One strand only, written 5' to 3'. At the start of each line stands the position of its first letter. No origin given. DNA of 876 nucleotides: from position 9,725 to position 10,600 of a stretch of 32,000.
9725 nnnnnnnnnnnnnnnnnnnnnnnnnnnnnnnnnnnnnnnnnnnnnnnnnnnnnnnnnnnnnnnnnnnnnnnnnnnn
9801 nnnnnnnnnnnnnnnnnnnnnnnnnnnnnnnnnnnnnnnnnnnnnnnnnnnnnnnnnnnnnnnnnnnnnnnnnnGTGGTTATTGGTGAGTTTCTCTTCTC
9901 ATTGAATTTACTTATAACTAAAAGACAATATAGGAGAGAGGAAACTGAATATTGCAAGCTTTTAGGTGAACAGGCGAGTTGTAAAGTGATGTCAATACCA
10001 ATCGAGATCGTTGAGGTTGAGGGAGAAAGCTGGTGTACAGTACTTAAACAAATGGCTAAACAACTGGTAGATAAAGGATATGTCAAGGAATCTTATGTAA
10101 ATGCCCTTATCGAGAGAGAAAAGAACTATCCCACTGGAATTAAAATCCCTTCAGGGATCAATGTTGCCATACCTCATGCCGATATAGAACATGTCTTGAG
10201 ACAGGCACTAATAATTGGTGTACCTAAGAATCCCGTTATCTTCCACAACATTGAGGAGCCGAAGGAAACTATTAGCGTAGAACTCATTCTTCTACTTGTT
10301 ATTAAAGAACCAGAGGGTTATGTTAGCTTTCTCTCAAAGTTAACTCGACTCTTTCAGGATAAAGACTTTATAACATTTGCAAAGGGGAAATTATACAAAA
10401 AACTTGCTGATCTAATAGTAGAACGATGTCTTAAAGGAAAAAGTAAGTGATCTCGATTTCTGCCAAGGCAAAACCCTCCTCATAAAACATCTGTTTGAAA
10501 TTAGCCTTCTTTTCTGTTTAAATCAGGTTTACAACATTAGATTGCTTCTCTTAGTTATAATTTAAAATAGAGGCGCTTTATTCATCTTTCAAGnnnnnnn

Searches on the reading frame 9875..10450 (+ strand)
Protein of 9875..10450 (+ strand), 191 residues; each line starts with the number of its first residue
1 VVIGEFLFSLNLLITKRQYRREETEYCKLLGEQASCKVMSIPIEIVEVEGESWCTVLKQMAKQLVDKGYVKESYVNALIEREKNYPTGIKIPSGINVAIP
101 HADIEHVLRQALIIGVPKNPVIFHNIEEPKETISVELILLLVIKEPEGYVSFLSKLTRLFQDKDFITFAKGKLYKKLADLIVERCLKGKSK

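Call 3: search_protein_families(library=pfam, proteins=[window:9875-10450:+])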
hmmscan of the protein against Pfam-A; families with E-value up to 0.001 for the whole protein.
window:9875-10450:+ (191 aa): 1 family
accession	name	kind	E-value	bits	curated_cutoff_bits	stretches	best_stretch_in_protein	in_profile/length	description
PF00359.27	PTS_EIIA_2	-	7.5e-27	94.5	27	1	47-166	11-125/144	Phosphoenolpyruvate-dependent sugar phosphotransferase system, EIIA 2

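Call 21: search_protein_families(library=ncbifam, proteins=[window:9989-10450:+], max_evalue=0.001)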
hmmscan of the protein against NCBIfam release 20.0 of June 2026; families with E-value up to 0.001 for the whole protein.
window:9989-10450:+ (153 aa): 8 families
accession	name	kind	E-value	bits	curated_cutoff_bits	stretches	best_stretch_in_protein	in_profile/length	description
NF007236.0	PRK09665.1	equivalog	8e-21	74.4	139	1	14-129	14-127/150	PTS galactitol transporter subunit IIA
TIGR00848.1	fruA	subfamily_domain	2.8e-13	49.9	103.5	1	10-128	11-126/129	fructose PTS transporter subunit IIA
NF007389.0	PRK09913.1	equivalog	1.7e-09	37.8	151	1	8-132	11-131/148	PTS fructose transporter subunit IIA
NF007293.0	PRK09765.1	equivalog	6.8e-08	31.5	763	1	17-127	24-132/639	PTS 2-O-a-mannosyl-D-glycerate transporter subunit IIABC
NF011663.0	PRK15083.1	subfamily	4e-07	28.5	589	1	19-128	515-618/639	PTS mannitol transporter subunit IICBA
NF008319.0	PRK11109.1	equivalog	4.5e-06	26.2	302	1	18-65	21-64/376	fused PTS fructose transporter subunit IIA/HPr protein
TIGR01419.1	nitro_reg_IIA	equivalog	4.4e-05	23.4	138.7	1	7-128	12-127/145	PTS IIA-like nitrogen regulatory protein PtsN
NF007366.0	PRK09863.1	equivalog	0.00029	19.4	426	1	8-69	458-515/586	putative frv operon regulatory protein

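Call 26: find_homologous_proteins(query=window:9989-10450:+)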
Query window:9989-10450:+ (153 aa): 26 proteins with E <= 0.001 among 43 candidates.
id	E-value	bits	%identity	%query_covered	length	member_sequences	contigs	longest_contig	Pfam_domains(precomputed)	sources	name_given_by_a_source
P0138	7.2e-93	326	100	100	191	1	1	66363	PF00359.28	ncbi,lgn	-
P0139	9.4e-65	235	68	99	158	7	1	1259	PF00359.28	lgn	-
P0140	1.3e-63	231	69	99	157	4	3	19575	PF00359.28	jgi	-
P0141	3.4e-43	165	54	95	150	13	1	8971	PF00359.28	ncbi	ncbi:MAG: PTS sugar transporter subunit IIA [Candidatus Njordarchaeales archaeon]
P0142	1.6e-40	156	50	93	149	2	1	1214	PF00359.28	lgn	-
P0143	1.5e-25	108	49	76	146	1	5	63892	PF00359.28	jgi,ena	-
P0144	2.9e-25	107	46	80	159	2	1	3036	PF00359.28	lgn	-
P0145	5.8e-25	106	45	79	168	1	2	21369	PF00359.28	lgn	-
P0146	2.0e-24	104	44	80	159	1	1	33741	PF00359.28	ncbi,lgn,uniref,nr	ncbi:PTS system, galactitol-specific IIA component [Caldanaerovirga acetigignens]|uniref:PTS system,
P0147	1.1e-23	102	47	70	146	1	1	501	PF00359.28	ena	-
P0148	2.7e-23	100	42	81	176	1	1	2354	PF00359.28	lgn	-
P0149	1.5e-22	98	41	80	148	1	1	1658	PF00359.28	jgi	-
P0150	3.8e-22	97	39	95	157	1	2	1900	PF00359.28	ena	-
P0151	6.7e-22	96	36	92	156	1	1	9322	PF00359.28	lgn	-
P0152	9.4e-22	95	44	76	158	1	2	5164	PF00359.28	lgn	-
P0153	5.7e-21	93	37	92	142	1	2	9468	PF00359.28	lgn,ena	-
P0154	1.2e-20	92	41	82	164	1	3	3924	PF00359.28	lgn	-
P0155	1.0e-19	89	42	73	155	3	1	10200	PF00359.28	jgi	-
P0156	1.3e-17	82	40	75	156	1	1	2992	PF00359.28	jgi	jgi:PTS system galactitol-specific IIA component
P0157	2.1e-17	81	38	73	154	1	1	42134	PF00359.28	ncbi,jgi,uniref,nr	ncbi:PTS glucitol transporter subunit III [Tepidanaerobacter syntrophicus]|uniref:PTS sugar transpor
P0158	2.4e-17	81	36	71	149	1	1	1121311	PF00359.28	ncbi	-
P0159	4.5e-17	80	40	73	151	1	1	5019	PF00359.28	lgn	-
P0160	7.0e-17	80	41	73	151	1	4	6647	PF00359.28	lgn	-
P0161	5.0e-15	74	36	80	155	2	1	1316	PF00359.28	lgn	-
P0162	2.4e-13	68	36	78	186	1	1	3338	PF00359.28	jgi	jgi:PTS system galactitol-specific IIA component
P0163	6.6e-10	57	31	70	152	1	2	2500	PF00359.28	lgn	-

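Call 27: find_encoding_contigs(protein=P0140, flank=10000, max_places=3)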
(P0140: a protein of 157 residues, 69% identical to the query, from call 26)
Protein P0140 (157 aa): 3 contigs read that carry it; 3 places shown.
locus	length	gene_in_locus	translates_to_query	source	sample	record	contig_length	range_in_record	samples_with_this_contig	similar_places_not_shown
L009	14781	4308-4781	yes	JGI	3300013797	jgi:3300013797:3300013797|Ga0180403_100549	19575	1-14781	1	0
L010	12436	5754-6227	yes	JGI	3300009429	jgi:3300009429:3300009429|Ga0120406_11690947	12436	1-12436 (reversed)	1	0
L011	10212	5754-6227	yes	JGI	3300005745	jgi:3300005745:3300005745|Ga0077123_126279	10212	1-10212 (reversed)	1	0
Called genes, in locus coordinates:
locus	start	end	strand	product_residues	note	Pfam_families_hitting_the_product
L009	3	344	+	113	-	?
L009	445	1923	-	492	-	PF00370:FGGY_N, PF02782:FGGY_C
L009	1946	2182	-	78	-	-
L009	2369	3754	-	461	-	PF03611:EIIC-GAT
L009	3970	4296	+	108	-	-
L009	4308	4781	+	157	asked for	PF00359:PTS_EIIA_2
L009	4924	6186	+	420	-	PF09861:Lar_N, PF21113:LarA_C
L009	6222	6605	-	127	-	PF02597:ThiS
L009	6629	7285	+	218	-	PF00596:Aldolase_II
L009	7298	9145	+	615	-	PF02730:AFOR_N, PF01314:AFOR_C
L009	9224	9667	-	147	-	PF02566:OsmC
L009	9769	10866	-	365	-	PF00364:Biotin_lipoyl, PF25997:BSH_YhbJ (faint), PF02817:E3_binding, PF00198:2-oxoacid_dh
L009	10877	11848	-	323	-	PF02779:Transket_pyr, PF02780:Transketolase_C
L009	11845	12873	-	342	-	PF00676:E1_dh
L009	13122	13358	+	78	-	PF13370:Fer4_13, PF13459:Fer4_15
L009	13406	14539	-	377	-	PF01950:FBPase_3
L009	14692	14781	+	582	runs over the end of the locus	PF13402:Peptidase_M60 (weak)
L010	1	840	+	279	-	?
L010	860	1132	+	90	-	PF00294:PfkB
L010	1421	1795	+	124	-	PF00294:PfkB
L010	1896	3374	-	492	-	PF00370:FGGY_N, PF02782:FGGY_C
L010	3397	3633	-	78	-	-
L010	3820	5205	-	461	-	PF03611:EIIC-GAT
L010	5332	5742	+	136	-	-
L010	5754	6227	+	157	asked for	PF00359:PTS_EIIA_2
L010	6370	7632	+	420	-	PF09861:Lar_N, PF21113:LarA_C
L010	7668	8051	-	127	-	PF02597:ThiS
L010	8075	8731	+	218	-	PF00596:Aldolase_II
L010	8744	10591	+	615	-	PF02730:AFOR_N, PF01314:AFOR_C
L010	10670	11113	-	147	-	PF02566:OsmC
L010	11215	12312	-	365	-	PF00364:Biotin_lipoyl, PF25997:BSH_YhbJ (faint), PF02817:E3_binding, PF00198:2-oxoacid_dh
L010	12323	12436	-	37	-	?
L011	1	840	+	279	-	?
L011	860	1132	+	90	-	PF00294:PfkB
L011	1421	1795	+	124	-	PF00294:PfkB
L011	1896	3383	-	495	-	PF00370:FGGY_N, PF02782:FGGY_C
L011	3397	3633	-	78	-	-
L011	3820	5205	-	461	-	PF03611:EIIC-GAT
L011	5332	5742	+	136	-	-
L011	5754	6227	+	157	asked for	PF00359:PTS_EIIA_2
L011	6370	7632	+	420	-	PF09861:Lar_N, PF21113:LarA_C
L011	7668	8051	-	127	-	PF02597:ThiS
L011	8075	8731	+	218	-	PF00596:Aldolase_II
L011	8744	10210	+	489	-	?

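Call 28: find_encoding_contigs(protein=P0141, flank=10000, max_places=2)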
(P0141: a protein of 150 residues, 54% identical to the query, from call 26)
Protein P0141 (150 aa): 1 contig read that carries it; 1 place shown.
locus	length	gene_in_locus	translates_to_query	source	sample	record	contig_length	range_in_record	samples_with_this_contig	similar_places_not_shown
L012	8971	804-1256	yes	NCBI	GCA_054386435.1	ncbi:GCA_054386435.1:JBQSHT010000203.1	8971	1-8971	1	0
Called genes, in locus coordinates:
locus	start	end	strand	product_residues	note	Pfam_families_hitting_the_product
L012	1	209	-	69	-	?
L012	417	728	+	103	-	-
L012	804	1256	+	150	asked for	PF00359:PTS_EIIA_2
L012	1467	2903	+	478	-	PF03611:EIIC-GAT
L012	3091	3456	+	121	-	-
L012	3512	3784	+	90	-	PF00381:PTS-HPr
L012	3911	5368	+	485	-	PF00370:FGGY_N, PF02782:FGGY_C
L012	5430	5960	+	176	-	-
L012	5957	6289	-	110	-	-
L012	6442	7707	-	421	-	PF01266:DAO (weak), PF01593:Amino_oxidase, PF03486:HI0933_like (faint), PF13450:NAD_binding_8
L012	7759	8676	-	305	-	-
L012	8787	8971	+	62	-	?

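Call 37: find_homologous_proteins(query=A1, max_evalue=1e-20)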
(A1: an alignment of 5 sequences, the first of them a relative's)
Query A1 (5 sequences) (461 aa, profile of the alignment): 392 proteins with E <= 1e-20 among 8000 candidates; the best 120 are listed.
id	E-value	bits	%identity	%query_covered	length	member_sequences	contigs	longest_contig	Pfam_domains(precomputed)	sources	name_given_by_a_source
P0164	2.8e-228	776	42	89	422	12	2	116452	PF03611.20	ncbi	-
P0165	1.1e-208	712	100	100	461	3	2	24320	PF03611.20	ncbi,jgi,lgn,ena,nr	ncbi:MAG TPA: PTS galactitol transporter subunit IIC [Candidatus Korarchaeota archaeon]|nr:PTS galac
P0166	1.4e-203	695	62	99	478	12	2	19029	PF03611.20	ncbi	ncbi:MAG: PTS transporter subunit IIC [Candidatus Njordarchaeales archaeon]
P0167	1.1e-190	652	78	99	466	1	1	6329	PF03611.20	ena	-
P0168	3.6e-189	647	78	100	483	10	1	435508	PF03611.20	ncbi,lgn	-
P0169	4.1e-182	624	61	98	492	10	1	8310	PF03611.20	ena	-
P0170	6.0e-181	620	60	99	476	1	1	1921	PF03611.20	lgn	-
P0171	2.8e-180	618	61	100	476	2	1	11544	PF03611.20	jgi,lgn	-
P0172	9.5e-170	583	60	99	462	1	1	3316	PF03611.20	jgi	-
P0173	2.3e-169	582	57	99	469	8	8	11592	PF03611.20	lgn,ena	-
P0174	2.6e-169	582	59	99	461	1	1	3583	PF03611.20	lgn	-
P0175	3.4e-169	582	66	99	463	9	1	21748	PF03611.20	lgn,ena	-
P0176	1.3e-168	580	65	99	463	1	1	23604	PF03611.20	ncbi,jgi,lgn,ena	-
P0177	8.9e-168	577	61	98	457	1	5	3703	PF03611.20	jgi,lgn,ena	-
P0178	1.8e-167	576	57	98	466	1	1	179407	PF03611.20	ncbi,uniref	ncbi:PTS galactitol transporter subunit IIC [Caldanaerobacter sp.]|uniref:PTS galactitol transporter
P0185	1.2e-163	563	66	99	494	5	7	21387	PF03611.20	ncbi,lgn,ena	-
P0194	1.1e-160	554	40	91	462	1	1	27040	PF03611.20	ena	-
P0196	1.1e-159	550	39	99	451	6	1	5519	PF03611.20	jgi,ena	-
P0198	9.0e-159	547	63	99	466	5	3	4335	PF03611.20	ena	-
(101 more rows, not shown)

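Call 38: find_encoding_contigs(protein=P0168, flank=10000, max_places=6)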
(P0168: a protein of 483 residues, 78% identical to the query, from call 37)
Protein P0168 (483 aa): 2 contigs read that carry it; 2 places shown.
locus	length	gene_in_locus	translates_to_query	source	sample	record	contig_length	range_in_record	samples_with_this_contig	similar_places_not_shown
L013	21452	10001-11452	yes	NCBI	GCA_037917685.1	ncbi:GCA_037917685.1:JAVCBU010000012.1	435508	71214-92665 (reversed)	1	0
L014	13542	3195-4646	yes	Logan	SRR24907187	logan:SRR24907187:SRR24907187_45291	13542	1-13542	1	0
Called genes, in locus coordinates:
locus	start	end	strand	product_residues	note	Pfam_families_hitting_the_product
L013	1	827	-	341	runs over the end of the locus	PF04055:Radical_SAM (faint)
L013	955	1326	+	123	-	PF13298:LigD_N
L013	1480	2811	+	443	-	PF02608:Bmp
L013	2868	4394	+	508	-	PF00005:ABC_tran, PF13304:AAA_21 (faint), PF00005:ABC_tran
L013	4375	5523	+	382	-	PF02653:BPD_transp_2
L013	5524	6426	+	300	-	PF02653:BPD_transp_2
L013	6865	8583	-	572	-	PF05524:PEP-utilisers_N, PF00391:PEP-utilizers, PF02896:PEP-utilizers_C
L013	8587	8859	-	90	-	PF00381:PTS-HPr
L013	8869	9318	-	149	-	PF00359:PTS_EIIA_2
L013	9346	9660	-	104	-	-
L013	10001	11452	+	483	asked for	PF03611:EIIC-GAT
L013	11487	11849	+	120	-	-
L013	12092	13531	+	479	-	PF00370:FGGY_N, PF02782:FGGY_C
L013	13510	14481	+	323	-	-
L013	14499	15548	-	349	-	PF00126:HTH_1, PF12727:PBP_like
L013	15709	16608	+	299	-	PF11306:DUF3108 (weak)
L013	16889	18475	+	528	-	PF07705:CARDB (faint), PF00927:Transglut_C (faint)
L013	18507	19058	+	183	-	-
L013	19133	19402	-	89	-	-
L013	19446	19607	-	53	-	-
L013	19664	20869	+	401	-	PF01769:MgtE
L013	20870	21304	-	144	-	PF13404:HTH_AsnC-type, PF13412:HTH_24, PF08279:HTH_11 (weak), PF22451:NirdL-like_HTH (weak), PF01037:AsnC_trans_reg (weak)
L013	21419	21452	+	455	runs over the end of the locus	PF01979:Amidohydro_1, PF07969:Amidohydro_3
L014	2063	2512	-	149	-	PF00359:PTS_EIIA_2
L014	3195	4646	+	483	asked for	PF03611:EIIC-GAT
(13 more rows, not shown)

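Call 40: list_cluster_members(proteins=[P0164, P0165, P0167, P0168, P0175, P0176, P0185, P0194, P0196, P0198])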
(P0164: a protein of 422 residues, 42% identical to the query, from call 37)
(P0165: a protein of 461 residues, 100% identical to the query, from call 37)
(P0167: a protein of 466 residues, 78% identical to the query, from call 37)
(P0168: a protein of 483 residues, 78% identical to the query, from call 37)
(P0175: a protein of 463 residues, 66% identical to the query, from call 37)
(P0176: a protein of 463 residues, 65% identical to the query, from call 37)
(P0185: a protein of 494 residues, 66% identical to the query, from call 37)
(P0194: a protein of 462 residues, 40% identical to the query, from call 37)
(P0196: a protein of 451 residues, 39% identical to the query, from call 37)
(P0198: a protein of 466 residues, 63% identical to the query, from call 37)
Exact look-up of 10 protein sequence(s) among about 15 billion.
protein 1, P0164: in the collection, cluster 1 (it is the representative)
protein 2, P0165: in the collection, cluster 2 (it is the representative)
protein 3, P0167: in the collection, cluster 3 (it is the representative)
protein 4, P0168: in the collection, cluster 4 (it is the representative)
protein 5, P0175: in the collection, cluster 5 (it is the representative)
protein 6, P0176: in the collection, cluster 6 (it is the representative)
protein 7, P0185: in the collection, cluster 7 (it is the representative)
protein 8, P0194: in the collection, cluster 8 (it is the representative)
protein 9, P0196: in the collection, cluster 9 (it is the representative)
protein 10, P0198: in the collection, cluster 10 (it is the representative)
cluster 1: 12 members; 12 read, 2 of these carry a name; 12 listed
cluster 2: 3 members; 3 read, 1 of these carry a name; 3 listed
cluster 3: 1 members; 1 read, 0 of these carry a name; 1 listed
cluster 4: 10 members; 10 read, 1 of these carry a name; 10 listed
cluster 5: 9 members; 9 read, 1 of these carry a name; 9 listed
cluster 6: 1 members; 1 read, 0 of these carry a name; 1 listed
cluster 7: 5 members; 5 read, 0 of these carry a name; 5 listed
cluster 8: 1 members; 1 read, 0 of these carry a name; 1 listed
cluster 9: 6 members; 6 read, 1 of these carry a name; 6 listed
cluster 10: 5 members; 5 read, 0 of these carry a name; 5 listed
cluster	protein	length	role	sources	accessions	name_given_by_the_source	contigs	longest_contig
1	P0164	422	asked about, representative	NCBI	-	-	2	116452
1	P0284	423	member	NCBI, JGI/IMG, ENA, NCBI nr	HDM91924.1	MAG TPA: PTS galactitol transporter subunit IIC [Candidatus Korarchaeota archaeon] | PTS galactitol transporter subunit IIC [Candidatus Korarchaeota archaeon]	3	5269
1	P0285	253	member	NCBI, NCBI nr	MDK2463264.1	MAG: PTS transporter subunit IIC, partial [Candidatus Korarchaeota archaeon] | PTS transporter subunit IIC [Candidatus Korarchaeota archaeon]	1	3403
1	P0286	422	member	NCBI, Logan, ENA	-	-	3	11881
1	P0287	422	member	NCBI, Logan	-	-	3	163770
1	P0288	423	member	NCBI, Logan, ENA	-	-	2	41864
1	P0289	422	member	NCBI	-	-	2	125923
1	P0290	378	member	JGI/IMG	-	-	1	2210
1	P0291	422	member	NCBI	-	-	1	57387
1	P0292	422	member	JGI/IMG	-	-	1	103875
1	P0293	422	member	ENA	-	-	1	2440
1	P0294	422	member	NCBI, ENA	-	-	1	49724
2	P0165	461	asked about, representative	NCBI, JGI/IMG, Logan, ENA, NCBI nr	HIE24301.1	MAG TPA: PTS galactitol transporter subunit IIC [Candidatus Korarchaeota archaeon] | PTS galactitol transporter subunit IIC [Candidatus Korarchaeota archaeon]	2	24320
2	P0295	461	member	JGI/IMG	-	-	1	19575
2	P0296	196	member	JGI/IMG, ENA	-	-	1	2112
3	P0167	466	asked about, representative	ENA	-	-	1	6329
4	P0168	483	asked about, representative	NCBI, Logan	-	-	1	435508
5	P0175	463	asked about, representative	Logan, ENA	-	-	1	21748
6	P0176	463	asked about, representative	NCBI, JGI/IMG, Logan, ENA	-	-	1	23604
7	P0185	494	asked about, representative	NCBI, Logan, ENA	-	-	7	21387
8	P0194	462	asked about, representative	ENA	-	-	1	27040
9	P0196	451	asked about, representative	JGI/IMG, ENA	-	-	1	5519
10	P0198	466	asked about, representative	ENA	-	-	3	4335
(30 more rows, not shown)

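Call 41: search_protein_families(library=pfam, proteins=[L009:3970-4296:+, L013:9346-9660:-, L012:417-728:+, L010:3397-3633:-, L013:11487-11849:+, L012:3091-3456:+, L013:8869-9318:-], max_evalue=1)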
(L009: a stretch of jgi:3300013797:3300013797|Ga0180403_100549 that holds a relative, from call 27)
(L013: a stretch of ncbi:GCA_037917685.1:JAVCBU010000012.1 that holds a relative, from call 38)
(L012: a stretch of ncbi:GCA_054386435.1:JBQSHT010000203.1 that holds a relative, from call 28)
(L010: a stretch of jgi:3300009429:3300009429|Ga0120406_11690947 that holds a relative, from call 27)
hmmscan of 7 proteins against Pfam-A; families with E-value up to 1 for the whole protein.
L009:3970-4296:+ (108 aa): 1 family
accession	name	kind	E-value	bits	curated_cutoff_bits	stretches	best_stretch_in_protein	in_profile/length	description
PF02302.22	PTS_IIB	-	0.0016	19.5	23.6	1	7-95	1-89/90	PTS system, Lactose/Cellobiose specific IIB subunit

L013:9346-9660:- (104 aa): 1 family
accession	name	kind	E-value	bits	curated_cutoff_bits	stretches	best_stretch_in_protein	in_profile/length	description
PF02302.22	PTS_IIB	-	0.00043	21.3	23.6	1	6-93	2-89/90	PTS system, Lactose/Cellobiose specific IIB subunit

L012:417-728:+ (103 aa): 1 family
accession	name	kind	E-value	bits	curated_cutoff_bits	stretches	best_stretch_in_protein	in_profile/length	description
PF02302.22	PTS_IIB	-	5.4e-05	24.2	23.6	1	6-92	2-89/90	PTS system, Lactose/Cellobiose specific IIB subunit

L010:3397-3633:- (78 aa): 1 family
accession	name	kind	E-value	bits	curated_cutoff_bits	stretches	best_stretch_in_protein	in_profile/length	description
PF06305.16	LapA_dom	-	0.028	14.8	28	1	45-69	34-57/64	Lipopolysaccharide assembly protein A domain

L013:11487-11849:+ (120 aa): 0 families

L012:3091-3456:+ (121 aa): 0 families

L013:8869-9318:- (149 aa): 1 family
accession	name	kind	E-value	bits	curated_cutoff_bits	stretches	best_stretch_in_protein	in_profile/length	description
PF00359.27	PTS_EIIA_2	-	3.4e-25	89.1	27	1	13-133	14-129/144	Phosphoenolpyruvate-dependent sugar phosphotransferase system, EIIA 2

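Call 56: search_solved_structures(query=window:9989-10450:+, max_evalue=0.001, show_alignments=1)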
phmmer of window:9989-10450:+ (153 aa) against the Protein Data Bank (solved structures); distinct sequences matched with E-value up to 0.001: 19.
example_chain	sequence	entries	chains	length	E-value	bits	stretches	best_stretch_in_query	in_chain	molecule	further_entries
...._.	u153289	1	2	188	5.1e-15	58.8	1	17-129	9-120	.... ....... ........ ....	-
1xiz_A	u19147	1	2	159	1e-14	57.9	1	17-129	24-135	putative phosphotransferase system mannitol/fructose-specific IIA domain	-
8tzw_C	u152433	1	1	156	2.7e-14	56.4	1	17-128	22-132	10E8-GT4 epitope scaffold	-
6mto_T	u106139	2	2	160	5e-13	52.3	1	17-128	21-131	VRC42 epitope T117-F scaffold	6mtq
5sy8_O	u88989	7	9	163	1e-12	51.3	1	17-128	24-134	10E8 EPITOPE SCAFFOLD T117v2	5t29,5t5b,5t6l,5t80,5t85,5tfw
8u08_C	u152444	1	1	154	1.2e-12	51.1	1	18-129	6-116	10E8-GT11 epitope scaffold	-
4m62_S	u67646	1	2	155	1.4e-12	50.9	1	17-128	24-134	T117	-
3lf6_A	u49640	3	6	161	1.6e-12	50.7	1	17-128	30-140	Putative phosphotransferase system | 4E10 epitope scaffold T117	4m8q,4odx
8u03_C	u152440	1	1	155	4.8e-12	49.2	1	18-128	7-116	10E8-GT10.1 epitope scaffold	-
3t43_A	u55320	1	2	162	1.7e-11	47.3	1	17-128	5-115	HIV Epitope-Scaffold 4E10_1XIZA_S0_006_C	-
9pv4_C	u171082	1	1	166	6.1e-10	42.3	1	18-128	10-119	10E8-GT12 immunogen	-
9pv3_D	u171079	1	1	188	8.7e-10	41.8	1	18-128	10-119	10E8-GT12 immunogen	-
9bdi_A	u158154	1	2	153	2e-09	40.6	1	18-128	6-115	GT10.2 glycan KO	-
8tzn_C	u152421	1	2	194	2.2e-09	40.5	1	17-128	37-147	10E8-GT10.2 MPER scaffold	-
9pv5_C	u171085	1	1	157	5.2e-09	39.3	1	18-128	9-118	10E8-GT10.2 immunogen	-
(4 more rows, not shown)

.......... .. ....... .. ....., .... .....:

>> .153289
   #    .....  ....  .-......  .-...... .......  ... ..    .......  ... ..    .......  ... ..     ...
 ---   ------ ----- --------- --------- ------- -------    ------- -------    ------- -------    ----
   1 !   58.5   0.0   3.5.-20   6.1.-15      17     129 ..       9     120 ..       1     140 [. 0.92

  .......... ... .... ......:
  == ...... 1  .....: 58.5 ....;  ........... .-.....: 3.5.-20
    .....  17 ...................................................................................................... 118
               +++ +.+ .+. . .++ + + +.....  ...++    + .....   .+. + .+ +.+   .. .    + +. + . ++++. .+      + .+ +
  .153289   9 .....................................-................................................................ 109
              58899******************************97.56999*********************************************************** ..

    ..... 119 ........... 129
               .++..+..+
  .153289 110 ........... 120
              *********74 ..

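Call 57: find_encoding_contigs(protein=P0138, flank=10000, max_places=6)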
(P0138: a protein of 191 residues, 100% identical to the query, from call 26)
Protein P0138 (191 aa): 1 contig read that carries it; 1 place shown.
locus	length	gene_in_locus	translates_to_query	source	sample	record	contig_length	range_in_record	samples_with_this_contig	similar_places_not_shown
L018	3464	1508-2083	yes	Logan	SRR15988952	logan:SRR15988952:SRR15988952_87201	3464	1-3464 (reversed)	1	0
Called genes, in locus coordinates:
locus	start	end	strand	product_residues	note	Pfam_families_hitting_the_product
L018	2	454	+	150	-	?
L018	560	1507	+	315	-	PF00294:PfkB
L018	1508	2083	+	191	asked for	PF00359:PTS_EIIA_2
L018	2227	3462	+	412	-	?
